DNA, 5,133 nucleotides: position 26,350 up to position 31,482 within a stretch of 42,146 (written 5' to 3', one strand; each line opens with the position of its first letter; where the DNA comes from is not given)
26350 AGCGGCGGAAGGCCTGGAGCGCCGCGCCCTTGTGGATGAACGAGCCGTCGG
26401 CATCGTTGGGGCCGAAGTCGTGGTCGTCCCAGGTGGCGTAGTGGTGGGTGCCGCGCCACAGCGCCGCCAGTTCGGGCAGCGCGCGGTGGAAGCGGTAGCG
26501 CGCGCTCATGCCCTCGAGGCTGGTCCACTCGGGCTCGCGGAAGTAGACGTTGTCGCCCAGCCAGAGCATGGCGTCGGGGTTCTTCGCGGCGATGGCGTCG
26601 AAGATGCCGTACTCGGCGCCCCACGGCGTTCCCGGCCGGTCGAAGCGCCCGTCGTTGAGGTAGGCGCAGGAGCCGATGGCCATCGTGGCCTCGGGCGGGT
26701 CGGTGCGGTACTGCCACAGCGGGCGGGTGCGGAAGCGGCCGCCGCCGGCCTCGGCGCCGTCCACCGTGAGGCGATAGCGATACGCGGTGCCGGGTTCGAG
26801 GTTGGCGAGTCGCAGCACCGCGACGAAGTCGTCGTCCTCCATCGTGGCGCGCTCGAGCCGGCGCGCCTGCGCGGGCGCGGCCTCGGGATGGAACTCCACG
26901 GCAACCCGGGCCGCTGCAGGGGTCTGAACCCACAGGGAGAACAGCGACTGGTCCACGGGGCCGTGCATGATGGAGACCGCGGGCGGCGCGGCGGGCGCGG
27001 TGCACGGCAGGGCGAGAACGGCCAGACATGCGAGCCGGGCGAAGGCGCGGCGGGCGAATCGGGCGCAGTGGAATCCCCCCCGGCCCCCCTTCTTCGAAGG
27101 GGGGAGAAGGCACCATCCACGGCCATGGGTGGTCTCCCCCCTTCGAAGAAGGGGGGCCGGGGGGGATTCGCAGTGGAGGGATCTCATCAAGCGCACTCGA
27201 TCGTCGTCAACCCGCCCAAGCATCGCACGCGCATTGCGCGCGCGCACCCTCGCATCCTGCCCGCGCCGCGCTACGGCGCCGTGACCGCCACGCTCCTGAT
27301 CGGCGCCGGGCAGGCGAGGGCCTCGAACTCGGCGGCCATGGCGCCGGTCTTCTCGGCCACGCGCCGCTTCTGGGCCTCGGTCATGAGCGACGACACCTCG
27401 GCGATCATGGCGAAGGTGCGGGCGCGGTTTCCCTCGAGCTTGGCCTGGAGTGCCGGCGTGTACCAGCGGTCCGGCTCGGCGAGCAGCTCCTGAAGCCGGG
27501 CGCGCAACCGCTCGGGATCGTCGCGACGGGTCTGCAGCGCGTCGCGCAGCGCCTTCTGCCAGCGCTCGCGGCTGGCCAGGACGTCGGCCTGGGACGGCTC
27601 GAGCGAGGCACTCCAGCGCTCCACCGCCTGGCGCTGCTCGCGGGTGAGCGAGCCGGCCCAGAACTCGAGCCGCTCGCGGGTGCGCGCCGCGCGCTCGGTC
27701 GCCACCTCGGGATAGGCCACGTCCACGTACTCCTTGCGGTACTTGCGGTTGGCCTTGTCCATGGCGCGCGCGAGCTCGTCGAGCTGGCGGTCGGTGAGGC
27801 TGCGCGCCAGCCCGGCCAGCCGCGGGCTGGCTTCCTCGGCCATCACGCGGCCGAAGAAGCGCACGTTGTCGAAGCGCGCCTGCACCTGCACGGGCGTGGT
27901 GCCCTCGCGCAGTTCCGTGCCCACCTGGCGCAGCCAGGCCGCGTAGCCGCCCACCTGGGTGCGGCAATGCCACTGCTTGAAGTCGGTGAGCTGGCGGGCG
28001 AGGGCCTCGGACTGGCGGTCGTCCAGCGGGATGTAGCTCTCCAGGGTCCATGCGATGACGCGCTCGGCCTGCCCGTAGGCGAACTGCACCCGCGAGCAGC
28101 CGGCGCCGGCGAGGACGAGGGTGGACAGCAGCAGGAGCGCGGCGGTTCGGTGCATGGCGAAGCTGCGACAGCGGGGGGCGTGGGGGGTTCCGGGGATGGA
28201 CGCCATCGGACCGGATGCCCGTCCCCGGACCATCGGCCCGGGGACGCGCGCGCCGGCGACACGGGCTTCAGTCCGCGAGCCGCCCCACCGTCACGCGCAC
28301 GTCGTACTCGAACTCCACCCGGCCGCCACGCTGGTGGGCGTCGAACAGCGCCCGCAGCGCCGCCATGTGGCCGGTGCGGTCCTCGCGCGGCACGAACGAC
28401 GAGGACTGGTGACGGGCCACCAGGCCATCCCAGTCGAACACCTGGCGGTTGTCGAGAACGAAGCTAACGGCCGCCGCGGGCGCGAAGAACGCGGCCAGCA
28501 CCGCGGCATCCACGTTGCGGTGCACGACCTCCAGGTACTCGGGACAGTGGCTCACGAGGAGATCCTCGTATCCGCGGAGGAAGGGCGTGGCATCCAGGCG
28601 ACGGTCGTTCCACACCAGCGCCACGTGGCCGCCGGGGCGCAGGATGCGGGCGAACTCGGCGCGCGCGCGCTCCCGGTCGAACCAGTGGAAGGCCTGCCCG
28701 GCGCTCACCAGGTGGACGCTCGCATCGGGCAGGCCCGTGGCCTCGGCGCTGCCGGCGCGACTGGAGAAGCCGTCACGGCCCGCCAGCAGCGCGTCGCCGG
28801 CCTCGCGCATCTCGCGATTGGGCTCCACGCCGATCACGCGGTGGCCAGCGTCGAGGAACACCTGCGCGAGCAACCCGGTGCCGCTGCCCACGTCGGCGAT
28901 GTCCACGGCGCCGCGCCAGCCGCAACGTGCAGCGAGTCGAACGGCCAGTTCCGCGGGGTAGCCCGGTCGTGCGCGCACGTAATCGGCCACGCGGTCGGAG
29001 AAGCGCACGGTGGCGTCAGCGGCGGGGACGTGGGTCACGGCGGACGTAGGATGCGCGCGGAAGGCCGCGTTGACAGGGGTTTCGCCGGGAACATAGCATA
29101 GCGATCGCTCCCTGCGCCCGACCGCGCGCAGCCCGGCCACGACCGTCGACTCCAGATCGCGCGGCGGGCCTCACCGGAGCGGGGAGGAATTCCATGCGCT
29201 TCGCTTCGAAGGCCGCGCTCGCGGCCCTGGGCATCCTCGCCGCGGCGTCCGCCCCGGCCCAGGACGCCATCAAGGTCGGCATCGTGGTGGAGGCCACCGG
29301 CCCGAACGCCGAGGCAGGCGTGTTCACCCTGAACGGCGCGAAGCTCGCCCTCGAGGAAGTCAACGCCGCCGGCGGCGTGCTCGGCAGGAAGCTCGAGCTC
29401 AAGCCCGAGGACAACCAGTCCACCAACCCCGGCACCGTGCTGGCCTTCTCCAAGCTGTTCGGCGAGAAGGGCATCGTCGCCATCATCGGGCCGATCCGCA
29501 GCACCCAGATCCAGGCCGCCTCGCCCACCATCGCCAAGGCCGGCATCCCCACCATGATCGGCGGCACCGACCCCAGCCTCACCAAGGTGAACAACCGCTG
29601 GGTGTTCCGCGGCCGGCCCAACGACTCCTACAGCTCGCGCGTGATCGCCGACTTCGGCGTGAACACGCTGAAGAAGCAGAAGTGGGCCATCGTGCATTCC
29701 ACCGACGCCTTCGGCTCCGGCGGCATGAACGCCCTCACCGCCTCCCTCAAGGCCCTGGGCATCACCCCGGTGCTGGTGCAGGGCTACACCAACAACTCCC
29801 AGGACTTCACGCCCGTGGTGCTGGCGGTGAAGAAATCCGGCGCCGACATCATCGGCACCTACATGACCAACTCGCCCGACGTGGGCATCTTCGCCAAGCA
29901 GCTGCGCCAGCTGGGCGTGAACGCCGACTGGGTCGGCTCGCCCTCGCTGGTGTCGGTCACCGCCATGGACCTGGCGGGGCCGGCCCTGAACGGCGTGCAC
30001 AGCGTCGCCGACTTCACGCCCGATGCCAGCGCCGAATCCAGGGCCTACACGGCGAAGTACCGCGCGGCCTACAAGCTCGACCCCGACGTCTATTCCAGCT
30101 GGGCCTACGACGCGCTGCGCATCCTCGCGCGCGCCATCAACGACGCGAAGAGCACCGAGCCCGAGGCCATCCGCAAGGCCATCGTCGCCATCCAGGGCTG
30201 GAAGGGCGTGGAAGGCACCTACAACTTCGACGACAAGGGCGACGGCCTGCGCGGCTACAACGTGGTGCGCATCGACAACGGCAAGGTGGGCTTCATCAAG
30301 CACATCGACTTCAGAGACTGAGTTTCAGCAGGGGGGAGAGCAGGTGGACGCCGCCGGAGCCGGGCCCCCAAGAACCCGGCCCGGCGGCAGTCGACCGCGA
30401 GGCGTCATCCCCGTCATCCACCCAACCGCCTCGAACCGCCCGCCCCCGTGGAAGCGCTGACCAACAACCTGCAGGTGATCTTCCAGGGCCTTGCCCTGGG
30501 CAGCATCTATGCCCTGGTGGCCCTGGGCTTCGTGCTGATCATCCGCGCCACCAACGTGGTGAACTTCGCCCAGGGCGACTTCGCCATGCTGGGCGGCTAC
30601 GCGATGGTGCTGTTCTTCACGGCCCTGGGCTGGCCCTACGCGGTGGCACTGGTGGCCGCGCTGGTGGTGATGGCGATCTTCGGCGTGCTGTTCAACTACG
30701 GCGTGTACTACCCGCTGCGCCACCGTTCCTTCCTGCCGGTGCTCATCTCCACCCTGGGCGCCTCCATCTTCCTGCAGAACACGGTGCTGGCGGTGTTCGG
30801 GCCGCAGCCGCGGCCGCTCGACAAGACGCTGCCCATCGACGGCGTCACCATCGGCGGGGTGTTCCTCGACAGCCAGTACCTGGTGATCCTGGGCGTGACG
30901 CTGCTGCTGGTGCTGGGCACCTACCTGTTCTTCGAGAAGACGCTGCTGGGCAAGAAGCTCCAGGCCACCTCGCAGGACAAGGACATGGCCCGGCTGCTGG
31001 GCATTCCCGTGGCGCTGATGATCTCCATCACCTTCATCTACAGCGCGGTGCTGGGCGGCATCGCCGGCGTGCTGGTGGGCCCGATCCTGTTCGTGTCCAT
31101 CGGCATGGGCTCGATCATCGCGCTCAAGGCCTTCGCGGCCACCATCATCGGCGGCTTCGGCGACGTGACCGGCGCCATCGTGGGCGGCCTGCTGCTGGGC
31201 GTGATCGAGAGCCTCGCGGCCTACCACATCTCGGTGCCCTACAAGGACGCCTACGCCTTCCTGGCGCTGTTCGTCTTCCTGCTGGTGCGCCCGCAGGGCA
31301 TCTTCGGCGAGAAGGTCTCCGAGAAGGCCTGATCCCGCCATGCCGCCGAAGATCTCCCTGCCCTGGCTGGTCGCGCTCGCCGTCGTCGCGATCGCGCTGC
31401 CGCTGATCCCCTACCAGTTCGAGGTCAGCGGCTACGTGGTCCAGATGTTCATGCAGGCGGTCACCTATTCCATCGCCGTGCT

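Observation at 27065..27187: Palindromic MITE/REP-like element inserted in frame inside the Tat-type signal peptide of a PhoD-like phosphatase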

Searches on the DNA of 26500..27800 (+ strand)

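Call 11: search_rna_families(source=window, start=26500, end=27800, threshold=evalue, max_evalue=1)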
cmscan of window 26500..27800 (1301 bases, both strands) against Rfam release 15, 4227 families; matches with E-value up to 1: 9.
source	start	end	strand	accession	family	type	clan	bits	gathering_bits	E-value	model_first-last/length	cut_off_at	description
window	27074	27166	-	RF03837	mir-3138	Gene; miRNA;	-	50.5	90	5.3e-07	1-82/82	no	mir-3138 microRNA precursor family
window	27070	27171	-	RF04119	MIR1858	Gene; miRNA;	-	40.9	137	3.4e-05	1-197/197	no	MIR1858 microRNA precursor family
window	27078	27161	+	RF04119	MIR1858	Gene; miRNA;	-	34.9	137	0.00073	1-197/197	no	MIR1858 microRNA precursor family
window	27080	27160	-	RF02963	DUF3800-IV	Gene; sRNA;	-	33.8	60.7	0.0022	1-91/91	no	DUF3800-IV RNA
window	27089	27151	-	RF03484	mir-K12-10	Gene; miRNA;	-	21.5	70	0.39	1-70/70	no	mir-K12-10 microRNA precursor family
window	27363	27430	+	RF04065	mir-7563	Gene; miRNA;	-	20.7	80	0.48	1-76/76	no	mir-7563 microRNA precursor family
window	27084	27155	+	RF02814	Sso133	Gene; sRNA;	-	20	44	0.56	18-70/73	no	Sulfolobus sRNA133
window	27072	27115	-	RF00381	Antizyme_FSE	Cis-reg; frameshift_element;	-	18.3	40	0.83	1-59/59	no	Antizyme RNA frameshifting stimulation element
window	27077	27163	+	RF00036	RRE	Cis-reg;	-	15.5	104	0.053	1-337/337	no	HIV Rev response element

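Call 32: search_dna_similar(query=window:27060-27180:+, collection=plasmids, mode=distant, max_evalue=10, max_rows=30)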
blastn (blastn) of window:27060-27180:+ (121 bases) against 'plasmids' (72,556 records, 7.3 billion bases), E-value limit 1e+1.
Records with a match: 5; places in all: 5; records where one place covers at least 80% of the query: 0.
Best place of each record, by identity: 90-95% 3; 80-90% 2.
By first word of the organism name: Streptomyces 2; Thioclava 1; Paracoccus 1; Rhizobium 1.
By predicted mobility (MOB-suite, as given by PLSDB): mobilizable 3; non-mobilizable 2.
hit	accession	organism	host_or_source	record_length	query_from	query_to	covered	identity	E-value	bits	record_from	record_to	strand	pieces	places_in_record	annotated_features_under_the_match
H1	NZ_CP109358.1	Streptomyces sp. NBC_01562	-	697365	49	81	27%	87.9%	9e-2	43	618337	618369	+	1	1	none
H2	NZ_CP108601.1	Streptomyces sp. NBC_01176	-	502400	52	81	25%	86.7%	4e+0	37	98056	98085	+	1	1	none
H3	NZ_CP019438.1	Thioclava nitratireducens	pure culture,Surface seawater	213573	71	95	21%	92.0%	4e+0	37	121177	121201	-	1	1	IS110 family transposase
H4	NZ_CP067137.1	Paracoccus fistulariae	cell culture,isolated from bluespotted ...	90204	71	95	21%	92.0%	4e+0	37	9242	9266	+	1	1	none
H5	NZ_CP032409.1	Rhizobium rosettiformans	Isolation,ex cyanobacteria field sample ...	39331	71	95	21%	92.0%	4e+0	37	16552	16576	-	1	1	IS110 family transposase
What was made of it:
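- On MITE: No match was found in plasmids (call 32).
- Tried and rejected: It returned only short chance matches (call 32).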

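Call 102: search_rna_families(source=window, start=27030, end=27210, threshold=evalue, max_evalue=0.01, show_alignments=4)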
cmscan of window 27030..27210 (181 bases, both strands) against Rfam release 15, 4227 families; matches with E-value up to 0.01: 27.
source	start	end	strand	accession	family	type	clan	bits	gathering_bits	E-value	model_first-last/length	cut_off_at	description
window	27074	27166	-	RF03837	mir-3138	Gene; miRNA;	-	50.5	90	7.4e-08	1-82/82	no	mir-3138 microRNA precursor family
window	27074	27166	+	RF03837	mir-3138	Gene; miRNA;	-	49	90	1.5e-07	1-82/82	no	mir-3138 microRNA precursor family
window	27073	27167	+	RF03941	mir-3158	Gene; miRNA;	-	47.7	97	2.9e-08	1-81/81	no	mir-3158 microRNA precursor family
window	27072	27169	+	RF04123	mir-3127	Gene; miRNA;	-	43.7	82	7.3e-07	1-87/87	no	mir-3127 microRNA precursor family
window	27072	27168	-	RF03834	mir-3173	Gene; miRNA;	-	42.8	84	4.9e-07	1-80/80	no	mir-3173 microRNA precursor family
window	27067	27172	+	RF00995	mir-616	Gene; miRNA;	-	41.3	100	3.4e-08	1-91/91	no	mir-616 microRNA precursor family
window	27073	27167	-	RF04062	MIR949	Gene; miRNA;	-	38.9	100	2.2e-06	1-106/106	no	MIR949 microRNA precursor family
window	27070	27170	+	RF03488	mir-2366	Gene; miRNA;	-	36.5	68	1.1e-05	1-83/83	no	mir-2366 microRNA precursor family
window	27082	27158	-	RF03900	mir-9242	Gene; miRNA;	-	35.9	62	3.9e-05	1-66/66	no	mir-9242 microRNA precursor family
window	27071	27169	-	RF03488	mir-2366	Gene; miRNA;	-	34.7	68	3.1e-05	1-83/83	no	mir-2366 microRNA precursor family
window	27080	27160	-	RF02963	DUF3800-IV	Gene; sRNA;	-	33.8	60.7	0.00031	1-91/91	no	DUF3800-IV RNA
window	27085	27154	-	RF03331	mir-247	Gene; miRNA;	-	33.4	70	2.5e-06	1-89/89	no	mir-247 microRNA precursor family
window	27076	27164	-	RF00995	mir-616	Gene; miRNA;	-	33.1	100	8.3e-06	1-91/91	no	mir-616 microRNA precursor family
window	27070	27170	+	RF03249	mir-2114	Gene; miRNA;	-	32.8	94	2.1e-05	1-84/84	no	mir-2114 microRNA precursor family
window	27071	27169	-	RF04119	MIR1858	Gene; miRNA;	-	32.6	137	0.00034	32-172/197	no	MIR1858 microRNA precursor family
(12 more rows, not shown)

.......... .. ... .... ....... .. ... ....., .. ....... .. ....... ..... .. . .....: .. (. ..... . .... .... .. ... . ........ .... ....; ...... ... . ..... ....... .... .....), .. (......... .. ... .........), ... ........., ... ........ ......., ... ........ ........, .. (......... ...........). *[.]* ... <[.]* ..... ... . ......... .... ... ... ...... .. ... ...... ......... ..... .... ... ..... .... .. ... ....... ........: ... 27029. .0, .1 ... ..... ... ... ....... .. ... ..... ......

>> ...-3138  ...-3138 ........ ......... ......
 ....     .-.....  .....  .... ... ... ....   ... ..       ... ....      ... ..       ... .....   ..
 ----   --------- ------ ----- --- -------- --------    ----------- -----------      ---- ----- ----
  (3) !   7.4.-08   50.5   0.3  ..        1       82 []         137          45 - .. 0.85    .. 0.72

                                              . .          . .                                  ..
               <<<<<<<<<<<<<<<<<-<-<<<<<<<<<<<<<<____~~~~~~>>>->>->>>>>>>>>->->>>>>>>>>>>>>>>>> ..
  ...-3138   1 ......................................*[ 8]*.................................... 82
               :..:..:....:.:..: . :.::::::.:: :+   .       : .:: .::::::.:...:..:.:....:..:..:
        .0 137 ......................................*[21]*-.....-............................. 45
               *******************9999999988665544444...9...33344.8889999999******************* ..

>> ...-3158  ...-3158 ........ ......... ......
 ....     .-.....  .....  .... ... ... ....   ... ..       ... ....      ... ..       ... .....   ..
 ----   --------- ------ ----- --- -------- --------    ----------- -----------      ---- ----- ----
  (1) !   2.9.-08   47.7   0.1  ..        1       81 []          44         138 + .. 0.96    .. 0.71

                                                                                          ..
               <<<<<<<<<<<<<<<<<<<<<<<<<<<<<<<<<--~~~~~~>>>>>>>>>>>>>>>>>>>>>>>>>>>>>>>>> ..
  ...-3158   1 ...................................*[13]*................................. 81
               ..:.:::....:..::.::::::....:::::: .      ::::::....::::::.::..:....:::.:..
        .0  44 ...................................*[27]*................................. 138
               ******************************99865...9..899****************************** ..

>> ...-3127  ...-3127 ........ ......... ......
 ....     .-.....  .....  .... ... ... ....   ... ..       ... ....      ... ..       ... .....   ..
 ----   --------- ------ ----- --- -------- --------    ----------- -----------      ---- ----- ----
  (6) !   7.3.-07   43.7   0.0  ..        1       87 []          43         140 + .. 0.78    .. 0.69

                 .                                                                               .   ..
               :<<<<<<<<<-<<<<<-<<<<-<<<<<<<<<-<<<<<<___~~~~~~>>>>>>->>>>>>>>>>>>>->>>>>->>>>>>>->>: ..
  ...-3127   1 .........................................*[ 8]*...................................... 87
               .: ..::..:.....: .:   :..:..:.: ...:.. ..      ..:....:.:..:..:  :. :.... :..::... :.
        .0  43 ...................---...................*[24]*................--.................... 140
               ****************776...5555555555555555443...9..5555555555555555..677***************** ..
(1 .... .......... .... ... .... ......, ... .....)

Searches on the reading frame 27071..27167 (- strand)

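Call 82: search_protein_representatives(protein=window:27071-27167:-)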
Query: 32 residues. Proteins with E-value up to 0.001 (for the whole library): 1; up to 1e-10: 0; up to 1e-30: 0. The best 1 are listed.
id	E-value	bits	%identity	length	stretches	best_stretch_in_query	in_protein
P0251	6.2e-04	35.5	55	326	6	2-21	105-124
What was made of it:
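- Tried and rejected: One frame searched against 1.84 billion representatives gave one marginal hit (call 82).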

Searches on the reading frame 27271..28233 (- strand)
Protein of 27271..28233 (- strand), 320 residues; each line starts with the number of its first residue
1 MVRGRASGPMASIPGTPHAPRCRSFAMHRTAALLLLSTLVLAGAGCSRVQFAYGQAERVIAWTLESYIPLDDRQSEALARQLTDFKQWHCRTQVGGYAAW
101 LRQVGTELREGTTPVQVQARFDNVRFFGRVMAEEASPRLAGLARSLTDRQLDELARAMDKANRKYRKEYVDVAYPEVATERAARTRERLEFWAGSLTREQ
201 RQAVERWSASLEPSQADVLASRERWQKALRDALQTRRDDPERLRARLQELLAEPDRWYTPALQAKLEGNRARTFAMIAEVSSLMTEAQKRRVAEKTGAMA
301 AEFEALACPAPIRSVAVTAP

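Call 8: search_protein_families(library=pfam, proteins=[window:27271-28233:-])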
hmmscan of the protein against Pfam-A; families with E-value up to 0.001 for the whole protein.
window:27271-28233:- (320 aa): 1 family
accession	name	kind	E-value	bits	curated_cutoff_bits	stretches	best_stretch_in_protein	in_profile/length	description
PF19795.4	DUF6279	-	2.7e-30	106.2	27.7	1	67-259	2-191/195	Family of unknown function (DUF6279)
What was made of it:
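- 27271..28155 (-): Upstream DUF6279 gene. It has the same order and strand in the orthologous locus, which shows the synteny of the empty site. Pfam PF19795 (call 8).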

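Call 37: find_encoding_contigs(protein=window:27271-28155:-, flank=10000, max_places=10)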
Protein window:27271-28155:- (294 aa): no gene with exactly this product is on record in the collection.

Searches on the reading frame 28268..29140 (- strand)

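Call 65: search_protein_families(library=pfam, proteins=[window:28268-29140:-], max_evalue=0.00001)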
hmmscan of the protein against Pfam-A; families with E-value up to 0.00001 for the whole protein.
window:28268-29140:- (290 aa): 3 families
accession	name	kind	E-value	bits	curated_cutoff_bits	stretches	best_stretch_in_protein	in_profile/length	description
PF08241.18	Methyltransf_11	-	5e-17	62.8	21.2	1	83-174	2-94/95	Methyltransferase domain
PF13649.12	Methyltransf_25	-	1.6e-12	48.4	27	1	81-171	1-97/97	Methyltransferase domain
PF08242.18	Methyltransf_12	-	5.4e-08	33.9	30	1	83-173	2-98/98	Methyltransferase domain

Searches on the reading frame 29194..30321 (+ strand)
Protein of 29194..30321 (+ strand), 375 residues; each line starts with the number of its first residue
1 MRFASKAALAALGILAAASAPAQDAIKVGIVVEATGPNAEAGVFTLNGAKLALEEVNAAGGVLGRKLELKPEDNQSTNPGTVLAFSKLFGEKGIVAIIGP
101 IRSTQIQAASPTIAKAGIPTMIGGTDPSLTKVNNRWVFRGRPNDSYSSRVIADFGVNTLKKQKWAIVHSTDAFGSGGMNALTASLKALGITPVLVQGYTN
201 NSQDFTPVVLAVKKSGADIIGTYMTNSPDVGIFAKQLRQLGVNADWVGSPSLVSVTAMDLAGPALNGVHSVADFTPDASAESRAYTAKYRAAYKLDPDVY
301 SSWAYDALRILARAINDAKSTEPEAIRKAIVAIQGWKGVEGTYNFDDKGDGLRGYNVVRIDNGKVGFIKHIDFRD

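Call 38: find_encoding_contigs(protein=window:29194-30321:+, flank=10000, max_places=10)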
Protein window:29194-30321:+ (375 aa): no gene with exactly this product is on record in the collection.

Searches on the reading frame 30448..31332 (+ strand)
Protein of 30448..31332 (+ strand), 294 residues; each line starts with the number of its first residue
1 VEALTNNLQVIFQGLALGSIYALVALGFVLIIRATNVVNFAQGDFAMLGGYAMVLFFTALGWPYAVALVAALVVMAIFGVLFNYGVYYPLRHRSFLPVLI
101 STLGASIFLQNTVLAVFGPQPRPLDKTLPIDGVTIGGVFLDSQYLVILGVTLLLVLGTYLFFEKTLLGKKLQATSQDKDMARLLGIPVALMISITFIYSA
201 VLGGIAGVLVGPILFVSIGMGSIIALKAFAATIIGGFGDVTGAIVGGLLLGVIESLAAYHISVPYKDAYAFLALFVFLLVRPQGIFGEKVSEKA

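Call 65: search_protein_families(library=pfam, proteins=[window:30448-31332:+], max_evalue=0.00001)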
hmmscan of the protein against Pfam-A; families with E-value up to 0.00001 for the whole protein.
window:30448-31332:+ (294 aa): 1 family
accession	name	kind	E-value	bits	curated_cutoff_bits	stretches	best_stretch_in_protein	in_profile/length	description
PF02653.21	BPD_transp_2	-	2.8e-35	122.2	26.8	1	11-278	2-266/269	Branched-chain amino acid transport system / permease component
